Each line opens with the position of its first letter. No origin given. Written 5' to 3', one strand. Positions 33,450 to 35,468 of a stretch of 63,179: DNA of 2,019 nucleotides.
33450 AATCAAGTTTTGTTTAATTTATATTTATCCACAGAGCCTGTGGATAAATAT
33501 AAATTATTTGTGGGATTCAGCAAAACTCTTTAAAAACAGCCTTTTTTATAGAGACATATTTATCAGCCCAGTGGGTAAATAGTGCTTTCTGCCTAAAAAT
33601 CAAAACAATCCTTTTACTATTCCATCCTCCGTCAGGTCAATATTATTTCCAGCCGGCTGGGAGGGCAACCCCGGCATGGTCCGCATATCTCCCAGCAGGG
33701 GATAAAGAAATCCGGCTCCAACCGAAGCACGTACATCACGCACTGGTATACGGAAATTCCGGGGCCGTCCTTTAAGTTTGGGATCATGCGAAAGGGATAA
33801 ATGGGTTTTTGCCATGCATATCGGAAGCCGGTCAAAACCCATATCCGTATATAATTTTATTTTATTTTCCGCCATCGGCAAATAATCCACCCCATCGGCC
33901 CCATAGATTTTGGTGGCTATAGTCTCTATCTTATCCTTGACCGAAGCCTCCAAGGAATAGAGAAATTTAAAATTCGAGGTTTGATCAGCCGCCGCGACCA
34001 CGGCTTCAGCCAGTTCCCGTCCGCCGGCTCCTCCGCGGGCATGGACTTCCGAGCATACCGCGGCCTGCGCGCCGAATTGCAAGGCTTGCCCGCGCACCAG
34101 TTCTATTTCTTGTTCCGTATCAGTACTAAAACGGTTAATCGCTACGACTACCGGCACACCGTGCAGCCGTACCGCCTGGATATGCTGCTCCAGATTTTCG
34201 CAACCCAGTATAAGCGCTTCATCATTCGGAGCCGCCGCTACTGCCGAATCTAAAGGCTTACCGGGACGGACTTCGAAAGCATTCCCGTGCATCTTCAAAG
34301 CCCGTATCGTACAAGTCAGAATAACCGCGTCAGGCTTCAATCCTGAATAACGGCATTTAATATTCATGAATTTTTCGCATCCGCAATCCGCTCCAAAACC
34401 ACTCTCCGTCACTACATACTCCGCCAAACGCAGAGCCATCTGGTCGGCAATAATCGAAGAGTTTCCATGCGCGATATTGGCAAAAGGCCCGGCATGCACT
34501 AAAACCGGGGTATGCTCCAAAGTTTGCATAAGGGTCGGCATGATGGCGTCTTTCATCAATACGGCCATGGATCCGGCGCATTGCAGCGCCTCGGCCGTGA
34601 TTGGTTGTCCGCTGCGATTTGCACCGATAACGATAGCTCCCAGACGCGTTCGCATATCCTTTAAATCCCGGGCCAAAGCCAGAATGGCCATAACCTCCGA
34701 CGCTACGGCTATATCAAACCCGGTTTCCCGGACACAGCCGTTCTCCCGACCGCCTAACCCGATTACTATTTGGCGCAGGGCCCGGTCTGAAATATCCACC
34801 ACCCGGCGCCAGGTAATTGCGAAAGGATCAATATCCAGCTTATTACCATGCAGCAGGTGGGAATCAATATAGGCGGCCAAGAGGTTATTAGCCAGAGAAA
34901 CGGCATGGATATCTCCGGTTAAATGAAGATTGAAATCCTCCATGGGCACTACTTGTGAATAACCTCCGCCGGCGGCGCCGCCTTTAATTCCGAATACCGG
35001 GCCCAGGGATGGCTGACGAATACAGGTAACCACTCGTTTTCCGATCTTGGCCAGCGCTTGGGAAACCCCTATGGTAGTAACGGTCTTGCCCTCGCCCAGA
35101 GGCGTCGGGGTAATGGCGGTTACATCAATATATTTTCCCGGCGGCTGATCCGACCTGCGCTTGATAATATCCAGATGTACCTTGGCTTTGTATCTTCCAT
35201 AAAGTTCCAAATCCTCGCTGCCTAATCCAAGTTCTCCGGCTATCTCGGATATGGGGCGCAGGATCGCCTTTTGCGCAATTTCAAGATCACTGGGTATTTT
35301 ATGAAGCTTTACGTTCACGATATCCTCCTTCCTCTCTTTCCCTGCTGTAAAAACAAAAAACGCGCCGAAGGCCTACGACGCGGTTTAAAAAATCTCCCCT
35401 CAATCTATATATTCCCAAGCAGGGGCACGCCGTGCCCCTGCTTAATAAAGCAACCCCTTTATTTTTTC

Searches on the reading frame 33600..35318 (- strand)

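Call 23: search_protein_families(library=pfam, proteins=[window:33600-35318:-], max_evalue=0.00001)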
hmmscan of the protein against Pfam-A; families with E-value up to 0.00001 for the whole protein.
window:33600-35318:- (572 aa): 1 family
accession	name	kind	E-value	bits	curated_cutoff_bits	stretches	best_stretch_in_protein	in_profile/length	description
PF01268.25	FTHFS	-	1.3e-256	852.6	27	1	10-572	2-556/556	Formate--tetrahydrofolate ligase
